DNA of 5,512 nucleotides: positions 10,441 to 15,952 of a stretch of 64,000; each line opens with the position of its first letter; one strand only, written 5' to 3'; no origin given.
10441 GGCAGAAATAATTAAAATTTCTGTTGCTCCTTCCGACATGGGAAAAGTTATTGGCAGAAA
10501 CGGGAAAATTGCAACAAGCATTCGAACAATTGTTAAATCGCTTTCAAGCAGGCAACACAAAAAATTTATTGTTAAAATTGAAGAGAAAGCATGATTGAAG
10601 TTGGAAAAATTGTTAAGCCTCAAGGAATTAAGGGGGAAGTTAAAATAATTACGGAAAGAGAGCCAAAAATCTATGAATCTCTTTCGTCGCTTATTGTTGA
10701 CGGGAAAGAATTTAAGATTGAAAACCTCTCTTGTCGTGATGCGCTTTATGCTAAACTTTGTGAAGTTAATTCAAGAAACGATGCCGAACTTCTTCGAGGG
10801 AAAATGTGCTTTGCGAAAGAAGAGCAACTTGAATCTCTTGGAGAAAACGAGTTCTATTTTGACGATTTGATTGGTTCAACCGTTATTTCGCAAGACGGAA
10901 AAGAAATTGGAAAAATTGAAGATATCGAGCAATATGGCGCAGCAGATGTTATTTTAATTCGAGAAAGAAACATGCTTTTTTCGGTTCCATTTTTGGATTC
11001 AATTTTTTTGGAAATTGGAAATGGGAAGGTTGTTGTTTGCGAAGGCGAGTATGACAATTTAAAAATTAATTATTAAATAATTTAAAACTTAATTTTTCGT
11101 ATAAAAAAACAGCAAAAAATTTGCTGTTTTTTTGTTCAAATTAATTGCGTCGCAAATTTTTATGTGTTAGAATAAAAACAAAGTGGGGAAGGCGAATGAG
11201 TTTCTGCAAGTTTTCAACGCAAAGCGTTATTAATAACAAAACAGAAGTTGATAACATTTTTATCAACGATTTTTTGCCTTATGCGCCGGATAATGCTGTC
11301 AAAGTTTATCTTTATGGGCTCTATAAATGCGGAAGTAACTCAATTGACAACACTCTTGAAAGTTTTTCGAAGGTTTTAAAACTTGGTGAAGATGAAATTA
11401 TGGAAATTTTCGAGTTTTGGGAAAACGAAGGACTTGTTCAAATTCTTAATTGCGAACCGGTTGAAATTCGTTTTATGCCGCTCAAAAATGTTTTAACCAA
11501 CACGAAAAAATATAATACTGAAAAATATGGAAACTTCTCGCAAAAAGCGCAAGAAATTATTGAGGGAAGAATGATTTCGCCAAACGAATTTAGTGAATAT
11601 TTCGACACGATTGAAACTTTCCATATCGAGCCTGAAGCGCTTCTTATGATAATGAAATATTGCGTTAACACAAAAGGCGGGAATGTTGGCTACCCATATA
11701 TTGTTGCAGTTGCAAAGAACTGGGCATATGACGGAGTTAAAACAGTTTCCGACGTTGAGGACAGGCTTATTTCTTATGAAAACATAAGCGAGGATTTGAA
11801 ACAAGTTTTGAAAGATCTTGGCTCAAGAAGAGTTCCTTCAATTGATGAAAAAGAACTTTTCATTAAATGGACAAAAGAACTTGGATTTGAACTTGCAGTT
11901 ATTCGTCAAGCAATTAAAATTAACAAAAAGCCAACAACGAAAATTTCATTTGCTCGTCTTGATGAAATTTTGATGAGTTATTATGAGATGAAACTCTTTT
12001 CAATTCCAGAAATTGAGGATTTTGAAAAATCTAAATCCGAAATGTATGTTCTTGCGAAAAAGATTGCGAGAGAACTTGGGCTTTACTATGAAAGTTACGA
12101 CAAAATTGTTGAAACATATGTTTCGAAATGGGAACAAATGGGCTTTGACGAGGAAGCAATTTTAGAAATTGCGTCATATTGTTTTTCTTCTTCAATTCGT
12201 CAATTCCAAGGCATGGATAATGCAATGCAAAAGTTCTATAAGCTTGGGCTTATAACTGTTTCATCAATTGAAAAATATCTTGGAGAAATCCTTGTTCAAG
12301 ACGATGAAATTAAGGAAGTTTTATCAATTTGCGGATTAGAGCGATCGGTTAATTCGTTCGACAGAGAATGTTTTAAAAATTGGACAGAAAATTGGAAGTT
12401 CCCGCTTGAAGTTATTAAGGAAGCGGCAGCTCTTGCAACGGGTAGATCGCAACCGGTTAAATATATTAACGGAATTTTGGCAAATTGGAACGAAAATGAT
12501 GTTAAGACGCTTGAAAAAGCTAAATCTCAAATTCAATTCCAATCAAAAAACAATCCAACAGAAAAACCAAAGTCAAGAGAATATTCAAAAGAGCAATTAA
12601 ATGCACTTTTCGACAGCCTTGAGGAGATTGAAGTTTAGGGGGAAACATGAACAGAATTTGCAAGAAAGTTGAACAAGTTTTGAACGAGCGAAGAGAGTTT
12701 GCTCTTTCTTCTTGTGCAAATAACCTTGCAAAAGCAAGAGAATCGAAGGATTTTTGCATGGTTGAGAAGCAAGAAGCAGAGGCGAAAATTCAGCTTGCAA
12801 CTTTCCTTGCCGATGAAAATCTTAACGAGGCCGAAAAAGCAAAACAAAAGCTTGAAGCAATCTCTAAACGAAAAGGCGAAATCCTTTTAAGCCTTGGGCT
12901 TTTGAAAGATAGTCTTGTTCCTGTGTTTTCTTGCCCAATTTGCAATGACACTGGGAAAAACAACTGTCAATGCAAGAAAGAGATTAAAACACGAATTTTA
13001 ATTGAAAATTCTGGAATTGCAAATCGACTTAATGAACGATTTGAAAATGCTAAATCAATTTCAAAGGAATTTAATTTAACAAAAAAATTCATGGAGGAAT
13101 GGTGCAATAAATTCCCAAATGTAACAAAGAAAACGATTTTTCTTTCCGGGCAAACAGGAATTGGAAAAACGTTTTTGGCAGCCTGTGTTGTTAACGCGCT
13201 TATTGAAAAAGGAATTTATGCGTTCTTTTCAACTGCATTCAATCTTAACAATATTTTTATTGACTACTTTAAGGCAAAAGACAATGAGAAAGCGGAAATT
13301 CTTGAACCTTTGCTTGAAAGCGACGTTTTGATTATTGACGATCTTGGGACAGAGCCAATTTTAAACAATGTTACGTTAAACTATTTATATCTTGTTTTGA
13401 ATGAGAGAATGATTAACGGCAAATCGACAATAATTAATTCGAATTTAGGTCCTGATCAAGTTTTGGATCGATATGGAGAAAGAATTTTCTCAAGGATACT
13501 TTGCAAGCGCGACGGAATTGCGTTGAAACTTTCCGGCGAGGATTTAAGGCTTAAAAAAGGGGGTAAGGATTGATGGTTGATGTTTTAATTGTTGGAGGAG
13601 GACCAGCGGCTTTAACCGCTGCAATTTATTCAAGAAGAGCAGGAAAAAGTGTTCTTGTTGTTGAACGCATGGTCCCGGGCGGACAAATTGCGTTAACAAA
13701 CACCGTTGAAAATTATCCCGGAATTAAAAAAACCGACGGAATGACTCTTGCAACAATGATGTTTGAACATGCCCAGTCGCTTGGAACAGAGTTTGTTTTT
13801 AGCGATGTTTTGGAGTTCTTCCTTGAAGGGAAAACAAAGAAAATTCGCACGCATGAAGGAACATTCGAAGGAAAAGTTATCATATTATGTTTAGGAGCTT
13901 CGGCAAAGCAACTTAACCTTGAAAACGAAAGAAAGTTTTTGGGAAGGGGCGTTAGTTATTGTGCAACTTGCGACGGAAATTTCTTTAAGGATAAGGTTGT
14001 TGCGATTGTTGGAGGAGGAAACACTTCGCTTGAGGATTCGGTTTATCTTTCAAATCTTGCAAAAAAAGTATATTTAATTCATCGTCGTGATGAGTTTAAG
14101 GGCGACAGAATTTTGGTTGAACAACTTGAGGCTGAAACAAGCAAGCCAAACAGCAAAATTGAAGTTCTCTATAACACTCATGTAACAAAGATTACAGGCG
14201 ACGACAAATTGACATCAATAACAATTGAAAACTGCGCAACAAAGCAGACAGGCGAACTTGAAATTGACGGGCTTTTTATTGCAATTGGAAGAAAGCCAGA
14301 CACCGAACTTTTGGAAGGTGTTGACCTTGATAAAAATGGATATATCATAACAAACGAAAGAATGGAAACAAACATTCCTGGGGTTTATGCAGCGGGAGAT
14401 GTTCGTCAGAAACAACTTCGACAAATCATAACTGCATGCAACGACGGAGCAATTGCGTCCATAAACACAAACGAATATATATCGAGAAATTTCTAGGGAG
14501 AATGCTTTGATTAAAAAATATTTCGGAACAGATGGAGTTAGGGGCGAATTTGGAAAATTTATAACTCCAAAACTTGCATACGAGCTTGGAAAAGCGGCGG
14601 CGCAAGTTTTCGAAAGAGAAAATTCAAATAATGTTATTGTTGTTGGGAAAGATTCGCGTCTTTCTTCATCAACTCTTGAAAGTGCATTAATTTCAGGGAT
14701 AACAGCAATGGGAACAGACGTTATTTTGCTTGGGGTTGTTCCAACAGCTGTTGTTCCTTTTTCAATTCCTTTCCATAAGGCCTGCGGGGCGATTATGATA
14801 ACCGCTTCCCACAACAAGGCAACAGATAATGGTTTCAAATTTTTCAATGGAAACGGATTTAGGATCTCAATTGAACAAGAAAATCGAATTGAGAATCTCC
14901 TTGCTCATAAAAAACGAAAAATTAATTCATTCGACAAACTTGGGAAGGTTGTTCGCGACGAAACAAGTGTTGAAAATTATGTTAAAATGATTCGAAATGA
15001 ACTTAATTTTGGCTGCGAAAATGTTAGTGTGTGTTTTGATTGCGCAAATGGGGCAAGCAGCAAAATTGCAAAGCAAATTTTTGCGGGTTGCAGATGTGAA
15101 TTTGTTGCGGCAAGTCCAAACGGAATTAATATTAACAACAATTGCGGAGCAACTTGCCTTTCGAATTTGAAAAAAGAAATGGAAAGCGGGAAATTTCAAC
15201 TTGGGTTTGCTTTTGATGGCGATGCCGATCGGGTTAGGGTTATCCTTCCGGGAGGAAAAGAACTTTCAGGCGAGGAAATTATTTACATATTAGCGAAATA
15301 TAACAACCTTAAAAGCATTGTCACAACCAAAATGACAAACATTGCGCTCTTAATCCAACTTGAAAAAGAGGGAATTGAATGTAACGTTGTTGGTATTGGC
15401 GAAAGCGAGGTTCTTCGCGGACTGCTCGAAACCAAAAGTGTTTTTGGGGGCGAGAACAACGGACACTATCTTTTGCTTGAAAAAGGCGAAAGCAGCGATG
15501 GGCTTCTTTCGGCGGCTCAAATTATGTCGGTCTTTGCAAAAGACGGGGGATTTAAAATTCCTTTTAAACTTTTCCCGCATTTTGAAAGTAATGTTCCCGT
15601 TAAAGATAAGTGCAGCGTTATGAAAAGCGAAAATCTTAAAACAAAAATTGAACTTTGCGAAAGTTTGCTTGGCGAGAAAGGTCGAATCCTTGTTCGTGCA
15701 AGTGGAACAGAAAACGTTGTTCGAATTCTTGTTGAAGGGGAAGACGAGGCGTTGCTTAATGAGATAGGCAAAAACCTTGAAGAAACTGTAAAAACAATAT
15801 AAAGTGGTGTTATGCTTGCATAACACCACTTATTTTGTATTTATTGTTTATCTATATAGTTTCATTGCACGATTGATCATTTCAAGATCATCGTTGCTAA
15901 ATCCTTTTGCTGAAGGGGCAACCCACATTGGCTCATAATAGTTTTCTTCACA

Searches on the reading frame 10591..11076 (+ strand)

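Call 10: search_protein_families(library=pfam, proteins=[window:10591-11076:+], max_evalue=0.0001)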
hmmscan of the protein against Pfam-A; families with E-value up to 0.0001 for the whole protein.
window:10591-11076:+ (161 aa): 3 families
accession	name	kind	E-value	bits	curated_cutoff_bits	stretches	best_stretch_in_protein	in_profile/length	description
PF01782.24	RimM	-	3e-11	43.9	23.5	1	4-78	2-83/84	RimM N-terminal domain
PF05239.21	PRC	-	2.8e-07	30.9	21.2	1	85-113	1-29/78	PRC-barrel domain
PF24986.1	PRC_RimM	-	3.9e-06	26.9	27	1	91-141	2-53/69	RimM PRC barrel domain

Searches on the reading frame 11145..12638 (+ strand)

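Call 10: search_protein_families(library=pfam, proteins=[window:11145-12638:+], max_evalue=0.0001)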
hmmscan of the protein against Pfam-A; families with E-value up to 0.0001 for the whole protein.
window:11145-12638:+ (497 aa): 1 family
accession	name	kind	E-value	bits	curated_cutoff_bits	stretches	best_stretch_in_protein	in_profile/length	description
PF07261.16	DnaB_2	-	8.1e-38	128.4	22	2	140-207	8-73/74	Replication initiation and membrane attachment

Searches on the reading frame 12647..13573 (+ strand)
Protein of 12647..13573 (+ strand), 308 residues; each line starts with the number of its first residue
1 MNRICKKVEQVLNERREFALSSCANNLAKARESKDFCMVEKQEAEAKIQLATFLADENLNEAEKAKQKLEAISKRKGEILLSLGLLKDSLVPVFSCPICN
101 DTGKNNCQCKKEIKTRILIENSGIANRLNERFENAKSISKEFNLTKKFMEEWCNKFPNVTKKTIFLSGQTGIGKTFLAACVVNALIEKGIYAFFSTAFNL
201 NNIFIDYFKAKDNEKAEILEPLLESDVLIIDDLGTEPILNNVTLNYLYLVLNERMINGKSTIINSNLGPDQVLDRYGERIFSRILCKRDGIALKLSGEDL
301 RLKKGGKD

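Call 10: search_protein_families(library=pfam, proteins=[window:12647-13573:+], max_evalue=0.0001)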
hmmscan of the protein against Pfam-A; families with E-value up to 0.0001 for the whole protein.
window:12647-13573:+ (308 aa): 2 families
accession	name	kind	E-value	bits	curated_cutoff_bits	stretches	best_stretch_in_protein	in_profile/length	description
PF01695.23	IstB_IS21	-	8.8e-13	48.7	24.1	1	160-282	91-209/238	IstB-like ATP binding protein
PF00308.24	Bac_DnaA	-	5.8e-06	27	23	1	156-284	29-155/162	Bacterial DnaA ATPAse domain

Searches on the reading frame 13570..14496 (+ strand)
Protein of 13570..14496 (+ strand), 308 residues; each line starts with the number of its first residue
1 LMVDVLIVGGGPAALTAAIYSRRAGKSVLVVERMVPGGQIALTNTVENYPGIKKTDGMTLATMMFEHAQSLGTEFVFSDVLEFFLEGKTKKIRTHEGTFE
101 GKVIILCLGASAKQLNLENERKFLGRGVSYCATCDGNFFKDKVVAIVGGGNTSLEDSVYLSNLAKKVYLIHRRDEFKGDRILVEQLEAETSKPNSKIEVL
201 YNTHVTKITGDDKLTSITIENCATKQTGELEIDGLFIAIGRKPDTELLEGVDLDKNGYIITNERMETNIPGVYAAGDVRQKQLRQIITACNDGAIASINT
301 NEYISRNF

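Call 10: search_protein_families(library=pfam, proteins=[window:13570-14496:+], max_evalue=0.0001)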
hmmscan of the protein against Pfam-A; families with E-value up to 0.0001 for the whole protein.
window:13570-14496:+ (308 aa): 10 families
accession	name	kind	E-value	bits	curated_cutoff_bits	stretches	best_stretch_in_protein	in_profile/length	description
PF07992.20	Pyr_redox_2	-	8.9e-54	183.3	26.1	1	4-293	2-291/291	Pyridine nucleotide-disulphide oxidoreductase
PF13738.12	Pyr_redox_3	-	2.7e-20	73.3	30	1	85-276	109-305/305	Pyridine nucleotide-disulphide oxidoreductase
PF00070.33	Pyr_redox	-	3.9e-18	66.2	22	1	144-220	2-80/82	Pyridine nucleotide-disulphide oxidoreductase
PF00890.30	FAD_binding_2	-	7e-10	39.1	20.4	1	4-43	1-41/414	FAD binding domain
PF01266.30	DAO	-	1.6e-09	38.2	27.9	0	4-38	1-37/353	FAD dependent oxidoreductase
PF12831.13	FAD_oxidored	-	9.7e-09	35.4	27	1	4-40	1-38/416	FAD dependent oxidoreductase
PF13450.12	NAD_binding_8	-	1.3e-06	29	21.9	1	7-41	1-36/68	NAD(P)-binding Rossmann-like domain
PF01494.25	FAD_binding_3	-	2.4e-06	27.4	22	0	3-34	2-33/349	FAD binding domain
PF03486.20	HI0933_like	-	5.5e-06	26.4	50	0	4-35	2-33/244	HI0933-like protein Rossmann domain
PF01946.23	Thi4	-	5.1e-05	23.1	26.2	0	2-40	17-57/235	Thi4 family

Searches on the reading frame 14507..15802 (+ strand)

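Call 10: search_protein_families(library=pfam, proteins=[window:14507-15802:+], max_evalue=0.0001)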
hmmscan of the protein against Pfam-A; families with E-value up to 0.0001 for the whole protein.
window:14507-15802:+ (431 aa): 4 families
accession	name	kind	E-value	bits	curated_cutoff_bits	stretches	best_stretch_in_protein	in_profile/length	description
PF02878.22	PGM_PMM_I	-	2e-41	141.4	22.5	1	4-135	2-134/138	Phosphoglucomutase/phosphomannomutase, alpha/beta/alpha domain I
PF02880.22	PGM_PMM_III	-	5.3e-16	59.2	20.7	1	255-347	2-101/115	Phosphoglucomutase/phosphomannomutase, alpha/beta/alpha domain III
PF00408.26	PGM_PMM_IV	-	2.5e-13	50.3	23.1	1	361-421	2-62/68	Phosphoglucomutase/phosphomannomutase, C-terminal domain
PF02879.22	PGM_PMM_II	-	1.3e-09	38.9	29.3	1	157-246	2-99/103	Phosphoglucomutase/phosphomannomutase, alpha/beta/alpha domain II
